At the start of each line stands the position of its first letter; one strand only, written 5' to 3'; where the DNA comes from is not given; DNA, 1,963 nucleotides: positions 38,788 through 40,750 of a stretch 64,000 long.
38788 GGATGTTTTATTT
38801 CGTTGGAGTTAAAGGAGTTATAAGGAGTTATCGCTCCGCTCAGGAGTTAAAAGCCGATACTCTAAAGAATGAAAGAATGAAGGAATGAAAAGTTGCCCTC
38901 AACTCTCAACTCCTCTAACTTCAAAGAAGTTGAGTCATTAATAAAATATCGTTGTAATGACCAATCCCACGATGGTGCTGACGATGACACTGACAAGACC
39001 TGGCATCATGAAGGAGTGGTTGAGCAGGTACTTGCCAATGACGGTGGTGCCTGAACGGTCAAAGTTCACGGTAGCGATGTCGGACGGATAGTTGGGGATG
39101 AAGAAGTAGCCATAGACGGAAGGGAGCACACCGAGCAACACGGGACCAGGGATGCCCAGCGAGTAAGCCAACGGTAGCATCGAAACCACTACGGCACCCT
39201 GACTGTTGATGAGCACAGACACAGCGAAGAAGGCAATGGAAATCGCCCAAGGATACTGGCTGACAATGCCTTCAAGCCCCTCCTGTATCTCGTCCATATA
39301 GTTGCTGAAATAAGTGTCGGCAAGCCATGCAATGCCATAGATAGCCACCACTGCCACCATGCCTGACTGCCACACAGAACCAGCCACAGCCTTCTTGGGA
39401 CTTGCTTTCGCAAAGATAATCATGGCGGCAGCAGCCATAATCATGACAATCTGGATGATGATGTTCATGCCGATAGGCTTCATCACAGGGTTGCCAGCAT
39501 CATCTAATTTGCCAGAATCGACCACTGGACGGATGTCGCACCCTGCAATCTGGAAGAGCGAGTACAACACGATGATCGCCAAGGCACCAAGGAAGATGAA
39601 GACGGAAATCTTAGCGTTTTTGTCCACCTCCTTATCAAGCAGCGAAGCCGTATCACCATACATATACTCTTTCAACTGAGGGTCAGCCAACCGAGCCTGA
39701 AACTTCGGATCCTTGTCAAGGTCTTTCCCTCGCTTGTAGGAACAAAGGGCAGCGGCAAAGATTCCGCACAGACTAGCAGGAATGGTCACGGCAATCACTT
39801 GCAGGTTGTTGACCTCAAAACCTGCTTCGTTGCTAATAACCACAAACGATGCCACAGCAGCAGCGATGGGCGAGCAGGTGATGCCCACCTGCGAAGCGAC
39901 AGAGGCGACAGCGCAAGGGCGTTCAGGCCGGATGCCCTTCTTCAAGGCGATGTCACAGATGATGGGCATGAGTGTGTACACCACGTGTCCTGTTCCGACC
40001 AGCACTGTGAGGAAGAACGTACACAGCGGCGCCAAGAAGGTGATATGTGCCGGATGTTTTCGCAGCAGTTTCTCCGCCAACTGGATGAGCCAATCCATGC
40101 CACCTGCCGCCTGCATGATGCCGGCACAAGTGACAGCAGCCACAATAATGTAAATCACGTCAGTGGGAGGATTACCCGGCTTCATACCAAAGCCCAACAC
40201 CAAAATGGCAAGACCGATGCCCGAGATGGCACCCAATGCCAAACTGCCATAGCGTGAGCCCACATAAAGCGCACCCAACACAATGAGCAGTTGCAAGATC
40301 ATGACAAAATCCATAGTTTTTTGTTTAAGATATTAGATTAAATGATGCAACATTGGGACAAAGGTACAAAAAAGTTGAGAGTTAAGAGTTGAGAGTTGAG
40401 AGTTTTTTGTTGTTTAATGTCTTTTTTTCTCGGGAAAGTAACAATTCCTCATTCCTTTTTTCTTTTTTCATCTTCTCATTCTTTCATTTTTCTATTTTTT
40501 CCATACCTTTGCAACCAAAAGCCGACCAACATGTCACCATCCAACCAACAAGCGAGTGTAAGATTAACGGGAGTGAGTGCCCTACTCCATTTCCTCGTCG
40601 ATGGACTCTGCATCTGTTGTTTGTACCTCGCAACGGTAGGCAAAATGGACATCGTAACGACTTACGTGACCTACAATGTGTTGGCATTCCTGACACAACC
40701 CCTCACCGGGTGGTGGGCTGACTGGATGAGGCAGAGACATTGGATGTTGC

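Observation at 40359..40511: About 150-bp bidirectional promoter cassette duplicated at two unrelated loci (type B)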

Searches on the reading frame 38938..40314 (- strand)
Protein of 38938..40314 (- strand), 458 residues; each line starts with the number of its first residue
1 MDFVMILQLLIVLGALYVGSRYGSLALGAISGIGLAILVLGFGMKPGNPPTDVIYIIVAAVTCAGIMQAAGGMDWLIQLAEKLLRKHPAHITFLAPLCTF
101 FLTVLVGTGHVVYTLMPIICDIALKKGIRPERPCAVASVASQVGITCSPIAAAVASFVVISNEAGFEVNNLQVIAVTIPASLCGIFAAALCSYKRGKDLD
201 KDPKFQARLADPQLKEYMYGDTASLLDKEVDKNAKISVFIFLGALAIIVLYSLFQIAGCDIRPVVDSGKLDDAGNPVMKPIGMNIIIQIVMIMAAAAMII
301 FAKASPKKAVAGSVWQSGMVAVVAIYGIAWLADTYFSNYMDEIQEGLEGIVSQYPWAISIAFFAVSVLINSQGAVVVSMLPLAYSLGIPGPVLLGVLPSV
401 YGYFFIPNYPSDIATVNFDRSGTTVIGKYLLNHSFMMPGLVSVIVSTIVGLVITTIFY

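Call 15: find_encoding_contigs(protein=window:38938-40314:-, flank=3000, max_places=10)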
Protein window:38938-40314:- (458 aa): 24 contigs read that carry it; 3 places shown.
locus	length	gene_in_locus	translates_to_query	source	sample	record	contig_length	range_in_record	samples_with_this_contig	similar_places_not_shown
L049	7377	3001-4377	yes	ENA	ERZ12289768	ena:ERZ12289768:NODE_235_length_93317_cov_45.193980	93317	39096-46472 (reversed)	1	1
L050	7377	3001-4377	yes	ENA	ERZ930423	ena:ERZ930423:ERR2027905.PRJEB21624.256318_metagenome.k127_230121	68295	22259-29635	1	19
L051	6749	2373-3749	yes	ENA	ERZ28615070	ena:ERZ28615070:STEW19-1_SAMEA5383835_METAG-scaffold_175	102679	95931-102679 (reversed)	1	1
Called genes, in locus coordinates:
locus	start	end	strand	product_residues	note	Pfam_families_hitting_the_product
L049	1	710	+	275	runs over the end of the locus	PF01734:Patatin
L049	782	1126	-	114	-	-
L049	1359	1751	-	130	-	-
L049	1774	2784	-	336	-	PF07690:MFS_1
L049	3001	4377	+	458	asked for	PF03600:CitMHS, PF03605:DcuA_DcuB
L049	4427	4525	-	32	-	-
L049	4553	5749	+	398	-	PF13609:Porin_4 (faint)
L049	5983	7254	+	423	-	-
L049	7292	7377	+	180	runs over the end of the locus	PF04542:Sigma70_r2, PF08281:Sigma70_r4_2, PF04545:Sigma70_r4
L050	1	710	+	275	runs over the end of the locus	PF01734:Patatin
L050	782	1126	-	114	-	-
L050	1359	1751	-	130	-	-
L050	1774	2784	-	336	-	PF07690:MFS_1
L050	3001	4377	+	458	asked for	PF03600:CitMHS, PF03605:DcuA_DcuB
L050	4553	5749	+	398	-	PF13609:Porin_4 (weak)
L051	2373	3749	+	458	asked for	PF03600:CitMHS, PF03605:DcuA_DcuB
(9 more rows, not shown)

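Call 27: find_homologous_proteins(query=window:38938-40314:-, max_evalue=1e-50)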
Query window:38938-40314:- (458 aa): 7991 proteins with E <= 1e-50 among 8000 candidates; the best 120 are listed.
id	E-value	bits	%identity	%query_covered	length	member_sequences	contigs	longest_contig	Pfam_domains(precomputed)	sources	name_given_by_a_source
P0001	4.8e-291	983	100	100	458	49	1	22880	PF03600.23,PF03605.21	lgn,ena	-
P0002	3.8e-271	917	91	100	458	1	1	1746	PF03600.23,PF03605.21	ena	-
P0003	7.5e-271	916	91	100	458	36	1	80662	PF03600.23,PF03605.21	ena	-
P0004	1.8e-270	915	92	100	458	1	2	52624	PF03600.23,PF03605.21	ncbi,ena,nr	ncbi:MAG: anaerobic C4-dicarboxylate transporter [Bacteroidaceae bacterium]|nr:anaerobic C4-dicarbox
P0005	5.5e-270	914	91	100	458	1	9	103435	PF03600.23,PF03605.21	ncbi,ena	-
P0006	5.6e-268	907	91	99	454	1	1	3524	PF03600.23,PF03605.21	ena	-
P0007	1.1e-267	906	92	99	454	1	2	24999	PF03600.23,PF03605.21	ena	-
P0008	3.6e-264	894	89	100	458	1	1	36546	PF03600.23,PF03605.21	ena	-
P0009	1.6e-263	892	89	100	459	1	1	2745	PF03600.23,PF03605.21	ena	-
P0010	2.0e-263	892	89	100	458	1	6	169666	PF03600.23,PF03605.21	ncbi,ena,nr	ncbi:MAG: anaerobic C4-dicarboxylate transporter [Bacteroidaceae bacterium]|nr:anaerobic C4-dicarbox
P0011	5.5e-263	891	88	100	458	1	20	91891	PF03600.23,PF03605.21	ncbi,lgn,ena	-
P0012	7.5e-263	890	88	100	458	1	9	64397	PF03600.23,PF03605.21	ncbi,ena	-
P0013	1.3e-262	889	88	100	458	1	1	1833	PF03600.23,PF03605.21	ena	-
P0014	1.6e-262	889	88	100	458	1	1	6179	PF03600.23,PF03605.21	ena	-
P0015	2.1e-262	889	89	99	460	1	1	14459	PF03600.23,PF03605.21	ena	-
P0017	3.9e-262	888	88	100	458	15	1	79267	PF03600.23,PF03605.21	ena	-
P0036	1.9e-257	872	86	100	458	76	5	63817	PF03600.23,PF03605.21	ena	-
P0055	6.3e-251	851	84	100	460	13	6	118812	PF03600.23,PF03605.21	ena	-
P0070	1.1e-249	847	84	100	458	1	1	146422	PF03600.23,PF03605.21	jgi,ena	-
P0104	4.6e-247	838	83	100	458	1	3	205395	PF03600.23,PF03605.21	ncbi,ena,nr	ncbi:MAG: anaerobic C4-dicarboxylate transporter [Bacteroidales bacterium]|nr:anaerobic C4-dicarboxy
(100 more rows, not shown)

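Call 28: find_encoding_contigs(protein=P0005, flank=1500, max_places=1)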
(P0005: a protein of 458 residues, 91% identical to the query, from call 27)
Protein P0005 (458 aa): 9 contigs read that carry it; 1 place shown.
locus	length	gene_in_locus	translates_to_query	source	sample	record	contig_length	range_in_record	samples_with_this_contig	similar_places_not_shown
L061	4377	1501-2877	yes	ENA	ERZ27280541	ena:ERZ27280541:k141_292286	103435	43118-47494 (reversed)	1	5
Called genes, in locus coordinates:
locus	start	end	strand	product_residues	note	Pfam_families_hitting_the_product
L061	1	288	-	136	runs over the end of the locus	-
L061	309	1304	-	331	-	PF07690:MFS_1 (weak)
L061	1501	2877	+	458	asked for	PF03600:CitMHS, PF03605:DcuA_DcuB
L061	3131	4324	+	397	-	PF13609:Porin_4 (weak)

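Call 29: find_encoding_contigs(protein=P0010, flank=1500, max_places=1)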
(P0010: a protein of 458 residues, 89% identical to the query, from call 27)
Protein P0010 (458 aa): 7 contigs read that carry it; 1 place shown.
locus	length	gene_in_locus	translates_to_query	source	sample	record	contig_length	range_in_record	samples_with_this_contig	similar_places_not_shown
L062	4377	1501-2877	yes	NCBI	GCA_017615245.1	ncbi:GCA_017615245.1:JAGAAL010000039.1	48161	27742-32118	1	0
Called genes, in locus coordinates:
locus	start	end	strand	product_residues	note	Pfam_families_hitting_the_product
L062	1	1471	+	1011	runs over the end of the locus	PF07944:Beta-AFase-like_GH127_cat, PF20736:Glyco_hydro127M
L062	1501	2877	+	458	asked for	PF03600:CitMHS, PF03605:DcuA_DcuB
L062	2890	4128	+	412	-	-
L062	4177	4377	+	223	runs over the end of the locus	PF00230:MIP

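Call 30: find_encoding_contigs(protein=P0036, flank=1500, max_places=1)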
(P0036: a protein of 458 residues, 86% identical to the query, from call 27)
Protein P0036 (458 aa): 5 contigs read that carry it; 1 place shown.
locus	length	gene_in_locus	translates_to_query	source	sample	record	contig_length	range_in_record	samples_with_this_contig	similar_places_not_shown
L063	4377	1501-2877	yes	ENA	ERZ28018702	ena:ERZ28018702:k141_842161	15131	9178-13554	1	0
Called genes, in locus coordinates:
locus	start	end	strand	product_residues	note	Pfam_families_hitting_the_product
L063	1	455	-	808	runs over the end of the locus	PF09206:ArabFuran-catal, PF00932:LTD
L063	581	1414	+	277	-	PF01636:APH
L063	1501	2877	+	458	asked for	PF03600:CitMHS, PF03605:DcuA_DcuB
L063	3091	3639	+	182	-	-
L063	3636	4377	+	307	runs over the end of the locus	PF04055:Radical_SAM, PF16199:Radical_SAM_C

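Call 31: find_encoding_contigs(protein=P0055, flank=1500, max_places=1)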
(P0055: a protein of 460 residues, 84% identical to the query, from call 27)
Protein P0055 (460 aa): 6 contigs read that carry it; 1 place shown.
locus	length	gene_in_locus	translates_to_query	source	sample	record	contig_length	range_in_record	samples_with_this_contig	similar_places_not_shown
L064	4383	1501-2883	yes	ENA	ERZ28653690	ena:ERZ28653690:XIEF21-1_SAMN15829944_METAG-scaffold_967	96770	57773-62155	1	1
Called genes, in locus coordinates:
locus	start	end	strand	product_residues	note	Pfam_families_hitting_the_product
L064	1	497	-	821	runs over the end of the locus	PF09206:ArabFuran-catal, PF00932:LTD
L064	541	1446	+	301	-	PF04055:Radical_SAM, PF16199:Radical_SAM_C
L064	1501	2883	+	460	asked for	PF03600:CitMHS, PF03605:DcuA_DcuB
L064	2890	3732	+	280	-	PF01636:APH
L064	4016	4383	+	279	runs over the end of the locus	PF01636:APH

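Call 32: find_encoding_contigs(protein=P0070, flank=1500, max_places=1)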
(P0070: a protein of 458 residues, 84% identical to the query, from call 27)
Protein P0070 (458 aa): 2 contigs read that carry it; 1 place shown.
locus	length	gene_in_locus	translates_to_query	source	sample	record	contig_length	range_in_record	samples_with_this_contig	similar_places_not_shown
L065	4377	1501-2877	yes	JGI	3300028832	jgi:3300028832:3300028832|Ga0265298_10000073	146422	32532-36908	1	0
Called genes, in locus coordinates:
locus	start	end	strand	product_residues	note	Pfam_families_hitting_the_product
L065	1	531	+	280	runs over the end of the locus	PF01636:APH, PF19974:TCAD9 (weak)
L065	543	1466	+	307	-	PF04055:Radical_SAM, PF16199:Radical_SAM_C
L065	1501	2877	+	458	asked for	PF03600:CitMHS, PF03605:DcuA_DcuB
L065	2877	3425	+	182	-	-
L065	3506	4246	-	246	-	PF04397:LytTR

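Call 33: find_encoding_contigs(protein=P0104, flank=1500, max_places=1)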
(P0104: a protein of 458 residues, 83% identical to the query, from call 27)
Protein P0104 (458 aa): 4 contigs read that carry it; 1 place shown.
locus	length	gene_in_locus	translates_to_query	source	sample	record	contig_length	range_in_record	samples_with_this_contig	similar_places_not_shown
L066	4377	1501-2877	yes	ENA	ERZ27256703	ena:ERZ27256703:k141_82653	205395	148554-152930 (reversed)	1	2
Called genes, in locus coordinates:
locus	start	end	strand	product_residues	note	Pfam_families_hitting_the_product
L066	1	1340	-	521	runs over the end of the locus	PF09820:AAA-ATPase_like, PF08011:PDDEXK_9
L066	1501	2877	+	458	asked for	PF03600:CitMHS, PF03605:DcuA_DcuB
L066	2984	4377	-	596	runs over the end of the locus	PF02837:Glyco_hydro_2_N, PF22666:Glyco_hydro_2_N2 (weak), PF00703:Glyco_hydro_2 (weak), PF02836:Glyco_hydro_2_C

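Call 36: find_related_loci(query=window:38938-40314:-, collection=metagenome_contigs, flank=1500)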
Query window:38938-40314:- (458 aa) in metagenome_contigs; peptide patterns used: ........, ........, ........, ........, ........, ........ (x = any residue, [..] = any of these).
600 stretches matched a pattern (row limit reached: there are more); 575 encode a relative of the query (tblastn E <= 1e-3); the best 80 are kept; 80 distinct loci.
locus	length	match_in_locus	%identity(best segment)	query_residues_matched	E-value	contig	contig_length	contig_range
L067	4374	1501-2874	84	1-458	0e+0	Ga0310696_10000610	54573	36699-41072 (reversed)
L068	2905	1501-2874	84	1-458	0e+0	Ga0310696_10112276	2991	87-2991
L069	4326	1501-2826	84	17-458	0e+0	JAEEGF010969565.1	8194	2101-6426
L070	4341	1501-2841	83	1-458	0e+0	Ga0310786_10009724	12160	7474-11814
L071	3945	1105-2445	83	1-458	0e+0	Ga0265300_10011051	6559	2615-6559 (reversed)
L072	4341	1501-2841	82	1-458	0e+0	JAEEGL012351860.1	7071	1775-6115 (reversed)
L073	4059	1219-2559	83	1-458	0e+0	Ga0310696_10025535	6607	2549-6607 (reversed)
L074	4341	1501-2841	83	1-458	0e+0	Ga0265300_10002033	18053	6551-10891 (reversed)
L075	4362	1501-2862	83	4-458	0e+0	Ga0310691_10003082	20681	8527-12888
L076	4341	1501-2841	82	1-458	0e+0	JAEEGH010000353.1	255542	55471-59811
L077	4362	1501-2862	83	4-458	0e+0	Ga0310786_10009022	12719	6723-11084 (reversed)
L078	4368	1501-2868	79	3-458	0e+0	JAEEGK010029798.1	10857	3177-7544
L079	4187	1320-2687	79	3-458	0e+0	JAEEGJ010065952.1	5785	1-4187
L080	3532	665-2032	79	3-458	0e+0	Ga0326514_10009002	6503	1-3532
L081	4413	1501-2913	78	17-458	0e+0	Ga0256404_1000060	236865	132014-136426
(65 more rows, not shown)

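Call 38: find_encoding_contigs(protein=P0003, flank=1500, max_places=2)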
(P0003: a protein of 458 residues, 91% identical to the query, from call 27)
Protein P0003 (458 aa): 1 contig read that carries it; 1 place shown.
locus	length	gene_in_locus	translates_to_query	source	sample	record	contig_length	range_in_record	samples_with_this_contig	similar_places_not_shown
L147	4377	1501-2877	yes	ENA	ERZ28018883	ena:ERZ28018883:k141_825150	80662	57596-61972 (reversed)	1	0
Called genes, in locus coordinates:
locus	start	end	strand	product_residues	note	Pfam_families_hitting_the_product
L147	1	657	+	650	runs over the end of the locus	PF03629:SASA, PF02837:Glyco_hydro_2_N (weak), PF22666:Glyco_hydro_2_N2 (weak), PF03629:SASA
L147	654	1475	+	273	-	PF01734:Patatin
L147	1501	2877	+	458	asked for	PF03600:CitMHS, PF03605:DcuA_DcuB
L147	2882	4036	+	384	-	PF13609:Porin_4 (weak)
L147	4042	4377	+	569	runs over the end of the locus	PF02927:CelD_N, PF00759:Glyco_hydro_9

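Call 39: find_encoding_contigs(protein=P0011, flank=1500, max_places=2)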
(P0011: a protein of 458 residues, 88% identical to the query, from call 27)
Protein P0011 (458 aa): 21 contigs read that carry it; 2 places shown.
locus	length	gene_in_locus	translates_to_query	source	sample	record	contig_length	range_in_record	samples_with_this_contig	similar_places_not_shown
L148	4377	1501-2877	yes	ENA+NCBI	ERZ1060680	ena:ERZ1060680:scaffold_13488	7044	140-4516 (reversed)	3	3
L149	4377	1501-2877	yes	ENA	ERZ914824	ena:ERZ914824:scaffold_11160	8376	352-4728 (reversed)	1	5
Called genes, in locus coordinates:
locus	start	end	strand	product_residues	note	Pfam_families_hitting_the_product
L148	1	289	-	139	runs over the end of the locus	-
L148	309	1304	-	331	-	PF07690:MFS_1 (weak)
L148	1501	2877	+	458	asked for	PF03600:CitMHS, PF03605:DcuA_DcuB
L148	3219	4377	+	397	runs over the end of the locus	PF13609:Porin_4 (faint)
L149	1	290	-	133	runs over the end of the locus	-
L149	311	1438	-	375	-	PF07690:MFS_1 (weak)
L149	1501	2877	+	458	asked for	PF03600:CitMHS, PF03605:DcuA_DcuB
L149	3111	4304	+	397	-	PF13609:Porin_4 (weak)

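Call 40: find_encoding_contigs(protein=P0017, flank=1500, max_places=2)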
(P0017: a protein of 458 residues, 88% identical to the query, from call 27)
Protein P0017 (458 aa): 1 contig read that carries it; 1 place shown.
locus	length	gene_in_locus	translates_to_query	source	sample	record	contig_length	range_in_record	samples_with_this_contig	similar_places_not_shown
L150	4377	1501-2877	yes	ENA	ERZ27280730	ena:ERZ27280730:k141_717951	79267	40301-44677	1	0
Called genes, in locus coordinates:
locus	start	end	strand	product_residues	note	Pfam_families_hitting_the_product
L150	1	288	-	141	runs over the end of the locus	-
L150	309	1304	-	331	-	PF07690:MFS_1 (weak)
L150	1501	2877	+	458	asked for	PF03600:CitMHS, PF03605:DcuA_DcuB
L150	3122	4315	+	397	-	PF13609:Porin_4 (weak)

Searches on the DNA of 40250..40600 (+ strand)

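Call 51: search_rna_families(source=window, start=40250, end=40600, threshold=evalue, max_evalue=1)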
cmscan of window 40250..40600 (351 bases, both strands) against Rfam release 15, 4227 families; matches with E-value up to 1: 0.
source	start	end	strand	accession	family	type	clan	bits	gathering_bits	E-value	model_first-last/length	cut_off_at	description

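Call 52: search_dna_similar(query=window:40340-40530:+, collection=phages, mode=distant, max_evalue=0.001)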
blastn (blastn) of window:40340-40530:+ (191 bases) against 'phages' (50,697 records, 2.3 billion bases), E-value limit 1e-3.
No match.

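Call 53: search_dna_similar(query=window:40340-40530:+, collection=plasmids, mode=distant, max_evalue=0.001)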
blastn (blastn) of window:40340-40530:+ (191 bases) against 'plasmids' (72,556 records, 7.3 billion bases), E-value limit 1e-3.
No match.
